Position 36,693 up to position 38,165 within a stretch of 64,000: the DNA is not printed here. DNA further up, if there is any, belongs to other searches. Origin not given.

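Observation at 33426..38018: Dedicated sigma-54 signalling module: periplasmic-SBP sensor kinase, NtrC-like regulator, consensus RpoN promoter and a secreted, internally duplicated bicupin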

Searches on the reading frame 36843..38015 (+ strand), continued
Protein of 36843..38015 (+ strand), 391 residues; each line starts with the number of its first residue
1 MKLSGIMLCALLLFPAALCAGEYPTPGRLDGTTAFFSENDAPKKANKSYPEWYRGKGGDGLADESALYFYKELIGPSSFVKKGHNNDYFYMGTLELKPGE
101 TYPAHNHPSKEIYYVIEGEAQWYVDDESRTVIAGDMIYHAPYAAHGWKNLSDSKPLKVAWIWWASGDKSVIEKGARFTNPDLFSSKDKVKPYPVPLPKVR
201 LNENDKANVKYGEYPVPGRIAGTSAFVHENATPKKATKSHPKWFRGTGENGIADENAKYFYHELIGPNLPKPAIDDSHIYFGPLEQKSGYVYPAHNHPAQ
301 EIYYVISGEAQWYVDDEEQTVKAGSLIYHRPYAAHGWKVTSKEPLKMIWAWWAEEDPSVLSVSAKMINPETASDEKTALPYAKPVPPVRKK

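Call 12: find_encoding_contigs(protein=P0007, flank=8000, max_places=2)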
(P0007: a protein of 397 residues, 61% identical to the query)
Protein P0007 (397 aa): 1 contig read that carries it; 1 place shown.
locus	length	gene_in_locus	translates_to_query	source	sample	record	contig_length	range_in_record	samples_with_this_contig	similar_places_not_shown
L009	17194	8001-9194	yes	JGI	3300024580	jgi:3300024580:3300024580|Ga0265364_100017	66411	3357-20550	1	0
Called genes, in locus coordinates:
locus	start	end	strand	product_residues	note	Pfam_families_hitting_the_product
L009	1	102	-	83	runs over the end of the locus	-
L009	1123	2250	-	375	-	-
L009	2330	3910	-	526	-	PF00206:Lyase_1, PF14698:ASL_C2 (weak)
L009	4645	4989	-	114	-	-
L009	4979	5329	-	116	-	-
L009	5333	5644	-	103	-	-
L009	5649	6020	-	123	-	-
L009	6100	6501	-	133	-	PF18925:DUF5675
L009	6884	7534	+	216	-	PF01381:HTH_3, PF12844:HTH_19, PF13560:HTH_31 (weak), PF00717:Peptidase_S24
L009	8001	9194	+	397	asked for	PF16867:DMSP_lyase, PF05899:Cupin_3 (faint), PF02311:AraC_binding (weak), PF07883:Cupin_2, PF16867:DMSP_lyase, PF02311:AraC_binding (weak), PF07883:Cupin_2, PF12973:Cupin_7 (weak)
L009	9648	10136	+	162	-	-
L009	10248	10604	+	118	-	-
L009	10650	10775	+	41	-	-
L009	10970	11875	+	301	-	PF13676:TIR_2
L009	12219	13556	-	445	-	PF02558:ApbA, PF08546:ApbA_C, PF00293:NUDIX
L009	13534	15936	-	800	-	PF02861:Clp_N, PF13191:AAA_16 (weak), PF00004:AAA, PF17871:AAA_lid_9, PF00158:Sigma54_activat (weak), PF07724:AAA_2, PF07728:AAA_5, PF10431:ClpB_D2-small, +8 more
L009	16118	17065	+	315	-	PF00389:2-Hacid_dh, PF02826:2-Hacid_dh_C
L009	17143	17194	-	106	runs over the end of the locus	-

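Call 13: find_encoding_contigs(protein=P0015, flank=8000, max_places=2)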
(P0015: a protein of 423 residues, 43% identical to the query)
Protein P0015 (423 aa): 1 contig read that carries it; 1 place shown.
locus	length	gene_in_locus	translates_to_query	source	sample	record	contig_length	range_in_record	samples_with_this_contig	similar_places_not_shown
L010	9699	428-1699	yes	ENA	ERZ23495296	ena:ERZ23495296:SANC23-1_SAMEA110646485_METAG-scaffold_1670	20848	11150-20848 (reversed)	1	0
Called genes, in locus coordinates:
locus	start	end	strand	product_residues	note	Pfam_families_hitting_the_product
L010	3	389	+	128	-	?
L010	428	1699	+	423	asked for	PF16867:DMSP_lyase (weak), PF12973:Cupin_7 (faint), PF00027:cNMP_binding (faint), PF02311:AraC_binding (faint), PF07883:Cupin_2, PF16867:DMSP_lyase (weak), PF07883:Cupin_2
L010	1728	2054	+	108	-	-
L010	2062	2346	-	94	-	PF02803:Thiolase_C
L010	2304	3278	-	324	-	-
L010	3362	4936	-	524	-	PF00501:AMP-binding, PF13193:AMP-binding_C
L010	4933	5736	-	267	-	PF05721:PhyH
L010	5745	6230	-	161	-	-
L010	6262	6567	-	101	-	PF19617:DUF6122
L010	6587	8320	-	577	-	PF05960:DUF885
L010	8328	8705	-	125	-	PF05368:NmrA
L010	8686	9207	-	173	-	-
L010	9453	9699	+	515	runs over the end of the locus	PF07969:Amidohydro_3, PF01979:Amidohydro_1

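Call 14: find_encoding_contigs(protein=P0022, flank=8000, max_places=2)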
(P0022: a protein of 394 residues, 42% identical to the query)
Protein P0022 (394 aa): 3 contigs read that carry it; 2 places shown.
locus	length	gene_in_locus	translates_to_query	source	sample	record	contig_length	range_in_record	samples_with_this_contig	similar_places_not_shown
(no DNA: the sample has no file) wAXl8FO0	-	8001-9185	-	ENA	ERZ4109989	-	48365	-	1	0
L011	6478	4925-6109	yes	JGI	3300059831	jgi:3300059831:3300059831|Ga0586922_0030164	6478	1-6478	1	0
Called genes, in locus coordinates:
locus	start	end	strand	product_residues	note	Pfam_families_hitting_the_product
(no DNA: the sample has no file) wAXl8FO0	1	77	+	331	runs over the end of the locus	PF00248:Aldo_ket_red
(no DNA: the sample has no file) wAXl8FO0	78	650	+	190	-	PF16867:DMSP_lyase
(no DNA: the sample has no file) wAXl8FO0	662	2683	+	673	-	PF00724:Oxidored_FMN, PF00070:Pyr_redox (faint), PF03486:HI0933_like (weak), PF07992:Pyr_redox_2, PF12831:FAD_oxidored, PF13450:NAD_binding_8 (weak)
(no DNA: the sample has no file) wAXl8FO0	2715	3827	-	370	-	PF01547:SBP_bac_1 (weak), PF13416:SBP_bac_8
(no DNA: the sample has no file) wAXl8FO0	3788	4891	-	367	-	PF00005:ABC_tran, PF08402:TOBE_2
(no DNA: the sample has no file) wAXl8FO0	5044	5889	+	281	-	PF00753:Lactamase_B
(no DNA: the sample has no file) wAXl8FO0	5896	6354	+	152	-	PF01053:Cys_Met_Meta_PP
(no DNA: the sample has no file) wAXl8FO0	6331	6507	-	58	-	PF01527:HTH_Tnp_1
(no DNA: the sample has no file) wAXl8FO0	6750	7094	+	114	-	-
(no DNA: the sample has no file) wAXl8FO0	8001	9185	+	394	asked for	PF16867:DMSP_lyase, PF02311:AraC_binding (faint), PF07883:Cupin_2, PF12973:Cupin_7 (faint), PF16867:DMSP_lyase (weak), PF07883:Cupin_2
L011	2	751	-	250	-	?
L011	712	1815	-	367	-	PF00005:ABC_tran, PF08402:TOBE_2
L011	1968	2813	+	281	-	PF00753:Lactamase_B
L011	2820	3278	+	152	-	PF01053:Cys_Met_Meta_PP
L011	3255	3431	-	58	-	PF01527:HTH_Tnp_1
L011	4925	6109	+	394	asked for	PF16867:DMSP_lyase, PF02311:AraC_binding (faint), PF07883:Cupin_2, PF12973:Cupin_7 (faint), PF16867:DMSP_lyase (weak), PF07883:Cupin_2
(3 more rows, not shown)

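Call 34: predict_structure(alignment_id=A1)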
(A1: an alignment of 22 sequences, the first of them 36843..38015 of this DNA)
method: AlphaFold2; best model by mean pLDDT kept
length: 391 residues; sequences in the alignment: 22
mean_pLDDT: 91.4   pTM: 0.89
mean pLDDT of the five models: 91.4, 91.2, 90.4, 90.4, 89.6
residues with pLDDT >= 90: 317; 70-90: 51; 50-70: 2; < 50: 21
segments of 3 or more residues with pLDDT < 50: 1-21
pLDDT, mean of each block of 10 residues (from residue 1): 39 37 85 97 92 91 96 93 93 98 96 98 98 98 97 98 93 89 88 93 79 89 95 93 93 95 96 96 98 96 98 98 97 97 98 92 92 97 95 75
secondary structure, 60 per line:
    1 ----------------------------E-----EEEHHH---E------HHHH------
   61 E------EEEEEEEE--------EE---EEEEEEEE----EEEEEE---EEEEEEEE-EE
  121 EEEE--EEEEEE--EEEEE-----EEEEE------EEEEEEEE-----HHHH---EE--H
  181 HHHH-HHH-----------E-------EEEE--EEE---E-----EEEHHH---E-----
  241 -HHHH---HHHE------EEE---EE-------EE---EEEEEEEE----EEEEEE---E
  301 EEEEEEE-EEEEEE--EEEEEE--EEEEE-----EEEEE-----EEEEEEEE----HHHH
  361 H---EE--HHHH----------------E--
elements in order: E35-37 H51-54 E68-75 E89-96 E101-106 E110-117 E119-124 E127-132 E135-139 E145-149 E156-163 H169-172 H180-184 E208-211 E214-216 E226-228 H242-245 E259-261 E279-286 E291-296 E300-307 E309-314 E317-322 E325-329 E335-339 E345-352 H357-361 H369-372

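Call 41: find_encoding_contigs(protein=P0044, flank=7000, max_places=1)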
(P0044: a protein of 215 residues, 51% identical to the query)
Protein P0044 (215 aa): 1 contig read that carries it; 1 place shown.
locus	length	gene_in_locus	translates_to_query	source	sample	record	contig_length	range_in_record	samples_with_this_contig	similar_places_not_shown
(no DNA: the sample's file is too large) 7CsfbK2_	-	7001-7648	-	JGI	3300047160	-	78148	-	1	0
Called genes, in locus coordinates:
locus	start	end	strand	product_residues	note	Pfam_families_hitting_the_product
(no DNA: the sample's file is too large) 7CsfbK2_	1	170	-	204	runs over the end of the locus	PF01047:MarR, PF12802:MarR_2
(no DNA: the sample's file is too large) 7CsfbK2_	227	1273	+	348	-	PF07883:Cupin_2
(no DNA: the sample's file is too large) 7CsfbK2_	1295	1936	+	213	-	PF02798:GST_N, PF13417:GST_N_3, PF13409:GST_N_2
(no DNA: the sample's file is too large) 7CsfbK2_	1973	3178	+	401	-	PF01266:DAO (faint), PF01494:FAD_binding_3, PF13450:NAD_binding_8 (weak)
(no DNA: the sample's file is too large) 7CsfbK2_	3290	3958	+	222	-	-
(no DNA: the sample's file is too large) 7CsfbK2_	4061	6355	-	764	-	PF20256:MoCoBD_2, PF02738:MoCoBD_1, PF20256:MoCoBD_2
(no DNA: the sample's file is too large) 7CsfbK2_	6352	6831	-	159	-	PF00111:Fer2, PF13085:Fer2_3 (faint), PF01799:Fer2_2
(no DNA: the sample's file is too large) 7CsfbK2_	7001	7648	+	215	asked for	PF16867:DMSP_lyase, PF00190:Cupin_1 (weak), PF07883:Cupin_2, PF02311:AraC_binding (weak)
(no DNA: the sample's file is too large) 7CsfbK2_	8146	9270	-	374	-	-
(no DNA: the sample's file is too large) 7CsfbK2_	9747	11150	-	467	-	PF00890:FAD_binding_2 (weak), PF01134:GIDA (weak), PF01266:DAO (faint), PF07992:Pyr_redox_2, PF12831:FAD_oxidored (weak), PF13738:Pyr_redox_3, PF00070:Pyr_redox, PF02852:Pyr_redox_dim, +4 more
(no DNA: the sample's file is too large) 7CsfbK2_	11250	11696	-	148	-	PF08592:Anthrone_oxy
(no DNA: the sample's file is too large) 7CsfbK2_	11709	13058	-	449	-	PF00364:Biotin_lipoyl, PF25997:BSH_YhbJ, PF02817:E3_binding, PF00198:2-oxoacid_dh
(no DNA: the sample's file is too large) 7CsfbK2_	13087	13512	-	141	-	-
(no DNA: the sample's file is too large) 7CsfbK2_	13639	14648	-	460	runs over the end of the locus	PF00364:Biotin_lipoyl, PF25997:BSH_YhbJ (faint), PF02779:Transket_pyr, PF02780:Transketolase_C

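Call 42: find_encoding_contigs(protein=P0033, flank=7000, max_places=1)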
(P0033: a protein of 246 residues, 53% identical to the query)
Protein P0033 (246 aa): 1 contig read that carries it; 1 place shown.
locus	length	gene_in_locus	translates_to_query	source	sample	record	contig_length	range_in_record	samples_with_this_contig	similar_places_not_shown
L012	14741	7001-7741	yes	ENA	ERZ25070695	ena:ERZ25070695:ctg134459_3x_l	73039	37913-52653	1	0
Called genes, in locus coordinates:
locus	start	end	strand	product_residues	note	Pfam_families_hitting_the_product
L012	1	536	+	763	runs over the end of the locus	PF05231:MASE1, PF00989:PAS (weak), PF08447:PAS_3 (weak), PF08448:PAS_4 (faint), PF00989:PAS, PF13188:PAS_8 (weak), PF13426:PAS_9, PF00990:GGDEF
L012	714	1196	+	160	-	PF00210:Ferritin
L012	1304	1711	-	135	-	-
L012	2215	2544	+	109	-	-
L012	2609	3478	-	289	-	PF00248:Aldo_ket_red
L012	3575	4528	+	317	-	PF00126:HTH_1, PF03466:LysR_substrate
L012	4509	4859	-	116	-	PF00072:Response_reg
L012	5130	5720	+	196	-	-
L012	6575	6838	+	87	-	-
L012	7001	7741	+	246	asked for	PF16867:DMSP_lyase, PF07883:Cupin_2, PF02311:AraC_binding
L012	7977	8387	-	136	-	PF04828:GFA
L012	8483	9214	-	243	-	-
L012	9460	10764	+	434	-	PF12256:TcdB_toxin_midN (faint), PF01839:FG-GAP (faint), PF16743:PliI (faint), PF13517:FG-GAP_3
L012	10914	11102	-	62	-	-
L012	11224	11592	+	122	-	-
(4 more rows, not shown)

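Call 43: find_encoding_contigs(protein=P0010, flank=7000, max_places=2)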
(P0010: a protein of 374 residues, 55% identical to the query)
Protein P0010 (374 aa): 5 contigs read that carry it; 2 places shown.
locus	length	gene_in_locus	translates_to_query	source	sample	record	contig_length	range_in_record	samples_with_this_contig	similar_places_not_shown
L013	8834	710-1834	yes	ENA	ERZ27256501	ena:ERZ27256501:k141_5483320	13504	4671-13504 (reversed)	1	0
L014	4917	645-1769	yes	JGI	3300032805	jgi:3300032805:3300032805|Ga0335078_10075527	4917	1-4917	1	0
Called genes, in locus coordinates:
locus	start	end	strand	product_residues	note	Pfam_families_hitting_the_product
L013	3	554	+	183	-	?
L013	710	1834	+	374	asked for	PF16867:DMSP_lyase, PF02311:AraC_binding, PF05899:Cupin_3 (faint), PF01050:MannoseP_isomer (faint), PF07883:Cupin_2, PF16867:DMSP_lyase, PF02311:AraC_binding (weak), PF07883:Cupin_2, +1 more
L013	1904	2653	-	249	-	-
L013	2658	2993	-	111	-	PF00578:AhpC-TSA, PF08534:Redoxin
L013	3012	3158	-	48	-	-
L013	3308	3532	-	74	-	-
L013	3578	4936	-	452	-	PF07690:MFS_1, PF13347:MFS_2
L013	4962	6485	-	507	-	PF02446:Glyco_hydro_77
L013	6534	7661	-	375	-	PF01068:DNA_ligase_A_M, PF04679:DNA_ligase_A_C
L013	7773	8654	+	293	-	PF00348:polyprenyl_synt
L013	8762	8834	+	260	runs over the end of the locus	PF02585:PIG-L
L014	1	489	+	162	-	?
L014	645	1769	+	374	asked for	PF16867:DMSP_lyase, PF02311:AraC_binding, PF05899:Cupin_3 (faint), PF01050:MannoseP_isomer (faint), PF07883:Cupin_2, PF16867:DMSP_lyase, PF02311:AraC_binding (weak), PF07883:Cupin_2, +1 more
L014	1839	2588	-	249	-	-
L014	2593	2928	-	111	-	PF00578:AhpC-TSA, PF08534:Redoxin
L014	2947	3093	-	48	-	-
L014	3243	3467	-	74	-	-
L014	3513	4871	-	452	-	PF07690:MFS_1, PF13347:MFS_2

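Call 44: find_encoding_contigs(protein=P0012, flank=7000, max_places=1)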
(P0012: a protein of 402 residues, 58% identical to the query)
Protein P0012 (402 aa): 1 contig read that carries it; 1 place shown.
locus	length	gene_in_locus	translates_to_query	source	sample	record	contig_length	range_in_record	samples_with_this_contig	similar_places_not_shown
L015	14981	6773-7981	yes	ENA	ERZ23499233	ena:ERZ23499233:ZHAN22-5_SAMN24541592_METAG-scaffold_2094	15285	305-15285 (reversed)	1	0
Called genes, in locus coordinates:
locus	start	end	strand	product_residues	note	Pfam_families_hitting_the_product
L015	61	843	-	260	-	PF23441:SDR, PF00106:adh_short, PF08659:KR, PF13561:adh_short_C2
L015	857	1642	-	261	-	PF00378:ECH_1, PF16113:ECH_2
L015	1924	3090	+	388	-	PF02771:Acyl-CoA_dh_N, PF02770:Acyl-CoA_dh_M, PF00441:Acyl-CoA_dh_1, PF08028:Acyl-CoA_dh_2, PF22924:ACOX_C_alpha1 (weak)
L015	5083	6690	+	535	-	PF02028:BCCT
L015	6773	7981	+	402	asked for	PF16867:DMSP_lyase, PF00190:Cupin_1 (faint), PF07883:Cupin_2, PF12973:Cupin_7 (faint), PF02311:AraC_binding (weak), PF16867:DMSP_lyase, PF02311:AraC_binding (weak), PF07883:Cupin_2, +1 more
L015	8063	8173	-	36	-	-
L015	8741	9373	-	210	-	PF00239:Resolvase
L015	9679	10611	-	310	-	PF00590:TP_methylase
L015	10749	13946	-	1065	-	PF04879:Molybdop_Fe4S4, PF00384:Molybdopterin, PF01568:Molydop_binding, PF04324:Fer2_BFD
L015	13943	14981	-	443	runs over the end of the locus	PF07992:Pyr_redox_2, PF13738:Pyr_redox_3, PF13454:NAD_binding_9 (faint), PF00070:Pyr_redox, PF18267:Rubredoxin_C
